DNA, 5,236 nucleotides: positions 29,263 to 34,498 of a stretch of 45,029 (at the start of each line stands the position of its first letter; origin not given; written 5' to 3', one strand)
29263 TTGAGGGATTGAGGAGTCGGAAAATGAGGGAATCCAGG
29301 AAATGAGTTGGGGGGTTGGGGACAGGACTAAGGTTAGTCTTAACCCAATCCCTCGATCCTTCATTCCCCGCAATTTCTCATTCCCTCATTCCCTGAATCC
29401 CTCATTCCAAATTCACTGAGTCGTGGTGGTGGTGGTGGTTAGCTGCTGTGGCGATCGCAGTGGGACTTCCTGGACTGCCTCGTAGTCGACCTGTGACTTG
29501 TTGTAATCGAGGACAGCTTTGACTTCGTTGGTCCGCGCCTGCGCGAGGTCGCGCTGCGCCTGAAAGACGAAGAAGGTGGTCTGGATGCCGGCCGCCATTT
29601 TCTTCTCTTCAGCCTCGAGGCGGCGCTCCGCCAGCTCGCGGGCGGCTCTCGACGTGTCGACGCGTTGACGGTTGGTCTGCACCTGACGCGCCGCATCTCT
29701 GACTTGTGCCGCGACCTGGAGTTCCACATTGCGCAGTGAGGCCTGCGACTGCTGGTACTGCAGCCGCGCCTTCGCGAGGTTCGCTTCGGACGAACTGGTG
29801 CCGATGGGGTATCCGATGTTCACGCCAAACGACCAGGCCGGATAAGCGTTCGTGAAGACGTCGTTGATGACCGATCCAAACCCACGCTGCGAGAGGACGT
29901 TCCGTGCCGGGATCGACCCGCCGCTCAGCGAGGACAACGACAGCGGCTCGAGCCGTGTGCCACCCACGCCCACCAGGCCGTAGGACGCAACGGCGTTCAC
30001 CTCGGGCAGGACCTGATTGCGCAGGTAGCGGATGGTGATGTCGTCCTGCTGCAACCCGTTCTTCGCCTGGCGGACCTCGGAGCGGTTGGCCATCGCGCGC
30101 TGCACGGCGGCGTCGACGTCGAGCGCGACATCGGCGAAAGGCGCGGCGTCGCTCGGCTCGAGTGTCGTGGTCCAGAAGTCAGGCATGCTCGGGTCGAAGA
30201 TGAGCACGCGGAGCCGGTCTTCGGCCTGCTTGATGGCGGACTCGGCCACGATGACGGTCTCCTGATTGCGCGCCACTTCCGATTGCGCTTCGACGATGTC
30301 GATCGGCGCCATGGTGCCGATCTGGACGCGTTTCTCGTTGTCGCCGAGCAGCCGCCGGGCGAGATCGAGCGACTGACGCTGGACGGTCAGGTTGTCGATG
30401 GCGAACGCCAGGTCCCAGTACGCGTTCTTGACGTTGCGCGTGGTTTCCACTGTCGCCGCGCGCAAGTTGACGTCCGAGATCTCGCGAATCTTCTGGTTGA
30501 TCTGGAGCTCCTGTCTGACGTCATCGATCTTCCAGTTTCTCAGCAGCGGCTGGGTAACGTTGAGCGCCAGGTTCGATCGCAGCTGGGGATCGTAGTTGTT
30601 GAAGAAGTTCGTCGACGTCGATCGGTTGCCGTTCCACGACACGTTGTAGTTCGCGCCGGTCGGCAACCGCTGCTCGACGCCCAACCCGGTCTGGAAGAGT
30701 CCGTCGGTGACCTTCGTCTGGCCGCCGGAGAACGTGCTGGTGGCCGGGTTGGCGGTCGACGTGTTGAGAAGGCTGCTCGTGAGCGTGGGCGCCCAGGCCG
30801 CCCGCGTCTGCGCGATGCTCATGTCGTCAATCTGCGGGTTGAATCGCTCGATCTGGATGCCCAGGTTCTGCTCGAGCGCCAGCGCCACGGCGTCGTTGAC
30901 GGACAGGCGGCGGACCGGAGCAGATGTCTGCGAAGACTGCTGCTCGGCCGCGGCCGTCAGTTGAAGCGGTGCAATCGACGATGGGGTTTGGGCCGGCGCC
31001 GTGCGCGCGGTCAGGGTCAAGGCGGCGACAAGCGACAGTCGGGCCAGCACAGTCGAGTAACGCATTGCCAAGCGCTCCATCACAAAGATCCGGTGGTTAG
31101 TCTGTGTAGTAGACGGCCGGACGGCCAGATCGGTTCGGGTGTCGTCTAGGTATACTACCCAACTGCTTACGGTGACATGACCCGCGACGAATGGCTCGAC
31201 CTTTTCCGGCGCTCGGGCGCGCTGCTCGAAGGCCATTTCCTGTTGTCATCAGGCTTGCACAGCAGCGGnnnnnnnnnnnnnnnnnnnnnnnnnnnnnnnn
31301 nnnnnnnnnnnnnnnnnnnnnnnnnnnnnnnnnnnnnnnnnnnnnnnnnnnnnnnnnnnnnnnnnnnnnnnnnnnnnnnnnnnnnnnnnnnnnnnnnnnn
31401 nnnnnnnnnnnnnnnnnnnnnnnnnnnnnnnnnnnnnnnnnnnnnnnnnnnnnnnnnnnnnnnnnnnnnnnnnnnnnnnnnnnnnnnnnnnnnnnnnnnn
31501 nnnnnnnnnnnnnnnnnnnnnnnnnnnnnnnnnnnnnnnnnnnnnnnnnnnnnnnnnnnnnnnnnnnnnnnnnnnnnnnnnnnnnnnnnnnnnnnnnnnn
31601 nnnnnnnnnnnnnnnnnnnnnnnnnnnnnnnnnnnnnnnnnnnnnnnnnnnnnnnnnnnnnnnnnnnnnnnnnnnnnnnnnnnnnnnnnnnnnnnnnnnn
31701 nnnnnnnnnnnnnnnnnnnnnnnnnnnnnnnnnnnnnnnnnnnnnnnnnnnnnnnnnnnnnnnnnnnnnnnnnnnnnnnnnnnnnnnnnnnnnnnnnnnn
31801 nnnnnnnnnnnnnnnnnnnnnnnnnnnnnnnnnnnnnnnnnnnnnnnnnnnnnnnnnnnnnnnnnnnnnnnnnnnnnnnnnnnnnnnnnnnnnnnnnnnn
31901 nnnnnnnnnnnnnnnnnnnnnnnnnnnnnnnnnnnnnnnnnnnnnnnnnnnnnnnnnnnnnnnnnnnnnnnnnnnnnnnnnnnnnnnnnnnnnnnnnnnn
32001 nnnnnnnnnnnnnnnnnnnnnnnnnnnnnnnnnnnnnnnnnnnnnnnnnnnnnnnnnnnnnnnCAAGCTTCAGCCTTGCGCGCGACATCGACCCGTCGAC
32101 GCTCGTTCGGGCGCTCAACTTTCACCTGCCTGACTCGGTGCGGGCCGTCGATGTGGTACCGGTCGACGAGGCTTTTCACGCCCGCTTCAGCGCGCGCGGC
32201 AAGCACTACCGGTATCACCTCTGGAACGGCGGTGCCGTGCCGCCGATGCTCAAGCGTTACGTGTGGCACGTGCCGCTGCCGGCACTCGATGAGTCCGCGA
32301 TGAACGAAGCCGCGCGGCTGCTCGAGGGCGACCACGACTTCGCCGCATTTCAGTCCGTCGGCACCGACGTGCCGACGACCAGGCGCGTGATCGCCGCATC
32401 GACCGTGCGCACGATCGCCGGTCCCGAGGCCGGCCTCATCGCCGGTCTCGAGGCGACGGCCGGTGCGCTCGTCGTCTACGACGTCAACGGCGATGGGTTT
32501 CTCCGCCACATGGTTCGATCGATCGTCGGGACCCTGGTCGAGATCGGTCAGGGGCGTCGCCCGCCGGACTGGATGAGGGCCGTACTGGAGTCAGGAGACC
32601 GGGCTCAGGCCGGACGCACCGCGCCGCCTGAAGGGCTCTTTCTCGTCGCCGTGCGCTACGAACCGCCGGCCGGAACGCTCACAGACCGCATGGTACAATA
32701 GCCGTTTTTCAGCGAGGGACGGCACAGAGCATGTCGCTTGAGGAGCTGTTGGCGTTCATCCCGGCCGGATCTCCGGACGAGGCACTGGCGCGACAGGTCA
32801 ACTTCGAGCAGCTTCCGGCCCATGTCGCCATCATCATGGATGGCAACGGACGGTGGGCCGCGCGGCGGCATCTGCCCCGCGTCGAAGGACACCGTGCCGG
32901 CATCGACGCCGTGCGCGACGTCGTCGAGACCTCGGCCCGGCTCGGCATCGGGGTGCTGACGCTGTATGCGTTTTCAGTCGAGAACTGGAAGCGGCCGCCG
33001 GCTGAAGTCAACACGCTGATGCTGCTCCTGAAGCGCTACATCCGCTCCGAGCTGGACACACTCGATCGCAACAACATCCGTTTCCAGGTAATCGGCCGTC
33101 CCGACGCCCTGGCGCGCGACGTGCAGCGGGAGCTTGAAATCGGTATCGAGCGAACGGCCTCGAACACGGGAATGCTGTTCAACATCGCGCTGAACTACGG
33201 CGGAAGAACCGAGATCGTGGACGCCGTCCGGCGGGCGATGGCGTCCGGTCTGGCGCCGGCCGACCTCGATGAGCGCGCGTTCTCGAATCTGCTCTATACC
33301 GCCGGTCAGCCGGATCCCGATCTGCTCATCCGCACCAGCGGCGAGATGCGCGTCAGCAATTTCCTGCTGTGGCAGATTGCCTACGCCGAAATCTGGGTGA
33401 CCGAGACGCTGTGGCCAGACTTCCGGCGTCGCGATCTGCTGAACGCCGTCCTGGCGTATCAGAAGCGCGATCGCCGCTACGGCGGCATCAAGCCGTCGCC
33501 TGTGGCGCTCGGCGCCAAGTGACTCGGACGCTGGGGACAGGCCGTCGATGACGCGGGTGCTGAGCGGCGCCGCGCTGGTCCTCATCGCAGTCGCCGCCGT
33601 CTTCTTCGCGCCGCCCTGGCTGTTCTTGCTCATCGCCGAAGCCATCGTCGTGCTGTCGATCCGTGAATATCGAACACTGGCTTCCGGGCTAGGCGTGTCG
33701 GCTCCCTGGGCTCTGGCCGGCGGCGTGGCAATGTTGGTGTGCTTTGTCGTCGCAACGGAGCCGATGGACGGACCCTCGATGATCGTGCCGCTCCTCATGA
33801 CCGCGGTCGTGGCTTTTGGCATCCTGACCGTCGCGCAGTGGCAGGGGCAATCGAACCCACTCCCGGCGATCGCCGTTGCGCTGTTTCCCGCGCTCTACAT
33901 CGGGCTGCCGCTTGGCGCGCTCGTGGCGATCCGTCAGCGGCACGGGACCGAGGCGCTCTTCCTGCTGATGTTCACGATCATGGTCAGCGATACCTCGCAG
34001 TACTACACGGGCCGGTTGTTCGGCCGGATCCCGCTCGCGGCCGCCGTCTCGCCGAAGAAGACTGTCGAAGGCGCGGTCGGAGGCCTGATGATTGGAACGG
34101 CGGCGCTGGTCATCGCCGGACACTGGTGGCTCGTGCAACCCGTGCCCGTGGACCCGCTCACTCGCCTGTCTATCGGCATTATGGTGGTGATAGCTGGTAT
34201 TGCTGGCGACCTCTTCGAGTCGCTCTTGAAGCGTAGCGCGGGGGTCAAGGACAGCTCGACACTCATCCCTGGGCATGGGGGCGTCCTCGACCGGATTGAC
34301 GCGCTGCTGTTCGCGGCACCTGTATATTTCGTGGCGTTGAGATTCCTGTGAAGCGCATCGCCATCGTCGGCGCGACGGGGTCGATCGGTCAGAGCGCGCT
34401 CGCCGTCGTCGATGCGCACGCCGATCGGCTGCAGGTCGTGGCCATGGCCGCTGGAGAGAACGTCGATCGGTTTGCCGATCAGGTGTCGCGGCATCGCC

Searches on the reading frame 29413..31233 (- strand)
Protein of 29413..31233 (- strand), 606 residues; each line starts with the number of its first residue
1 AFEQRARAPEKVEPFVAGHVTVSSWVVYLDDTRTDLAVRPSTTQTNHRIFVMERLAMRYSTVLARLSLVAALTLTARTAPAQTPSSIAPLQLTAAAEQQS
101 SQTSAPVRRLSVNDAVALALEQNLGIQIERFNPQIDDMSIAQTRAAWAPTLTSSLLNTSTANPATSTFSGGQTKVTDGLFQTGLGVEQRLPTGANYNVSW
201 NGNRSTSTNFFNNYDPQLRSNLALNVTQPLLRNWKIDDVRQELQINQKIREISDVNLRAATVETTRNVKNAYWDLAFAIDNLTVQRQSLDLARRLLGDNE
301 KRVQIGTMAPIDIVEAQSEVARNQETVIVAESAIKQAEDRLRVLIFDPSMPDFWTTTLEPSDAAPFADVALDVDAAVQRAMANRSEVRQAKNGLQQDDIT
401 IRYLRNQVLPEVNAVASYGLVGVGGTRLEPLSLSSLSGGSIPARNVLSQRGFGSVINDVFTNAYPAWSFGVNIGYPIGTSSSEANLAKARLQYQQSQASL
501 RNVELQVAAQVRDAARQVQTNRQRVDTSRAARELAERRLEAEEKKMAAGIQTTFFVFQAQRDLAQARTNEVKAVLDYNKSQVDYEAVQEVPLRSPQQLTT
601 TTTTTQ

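Call 73: search_protein_families(library=pfam, proteins=[window:29413-31233:-], max_evalue=0.0001)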
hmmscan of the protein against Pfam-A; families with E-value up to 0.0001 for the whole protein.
window:29413-31233:- (606 aa): 1 family
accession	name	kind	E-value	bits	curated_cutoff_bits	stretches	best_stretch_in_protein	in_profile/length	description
PF02321.23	OEP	-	4.9e-42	144.3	22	3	374-585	2-183/187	Outer membrane efflux protein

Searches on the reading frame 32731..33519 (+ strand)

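Call 74: search_protein_families(library=pfam, proteins=[window:32731-33519:+], max_evalue=0.0001)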
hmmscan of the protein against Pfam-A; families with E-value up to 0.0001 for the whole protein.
window:32731-33519:+ (263 aa): 1 family
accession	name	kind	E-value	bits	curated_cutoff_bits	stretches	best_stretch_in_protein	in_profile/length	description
PF01255.24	Prenyltransf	-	9.7e-85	284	27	1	35-251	1-219/219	Putative undecaprenyl diphosphate synthase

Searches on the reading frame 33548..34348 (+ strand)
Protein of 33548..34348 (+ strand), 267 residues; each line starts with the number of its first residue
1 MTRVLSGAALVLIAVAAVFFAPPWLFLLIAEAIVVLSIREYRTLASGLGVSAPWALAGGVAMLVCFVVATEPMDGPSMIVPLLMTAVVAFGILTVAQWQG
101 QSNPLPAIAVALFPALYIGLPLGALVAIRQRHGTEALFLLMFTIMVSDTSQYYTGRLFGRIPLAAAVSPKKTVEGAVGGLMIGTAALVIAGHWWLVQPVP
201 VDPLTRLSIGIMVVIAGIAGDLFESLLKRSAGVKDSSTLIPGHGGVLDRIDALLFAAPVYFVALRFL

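Call 74: search_protein_families(library=pfam, proteins=[window:33548-34348:+], max_evalue=0.0001)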
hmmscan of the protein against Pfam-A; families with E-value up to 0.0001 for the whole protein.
window:33548-34348:+ (267 aa): 1 family
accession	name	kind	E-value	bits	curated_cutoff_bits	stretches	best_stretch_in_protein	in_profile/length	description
PF01148.25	CTP_transf_1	-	4.2e-53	181.3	24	1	2-266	2-263/264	Cytidylyltransferase family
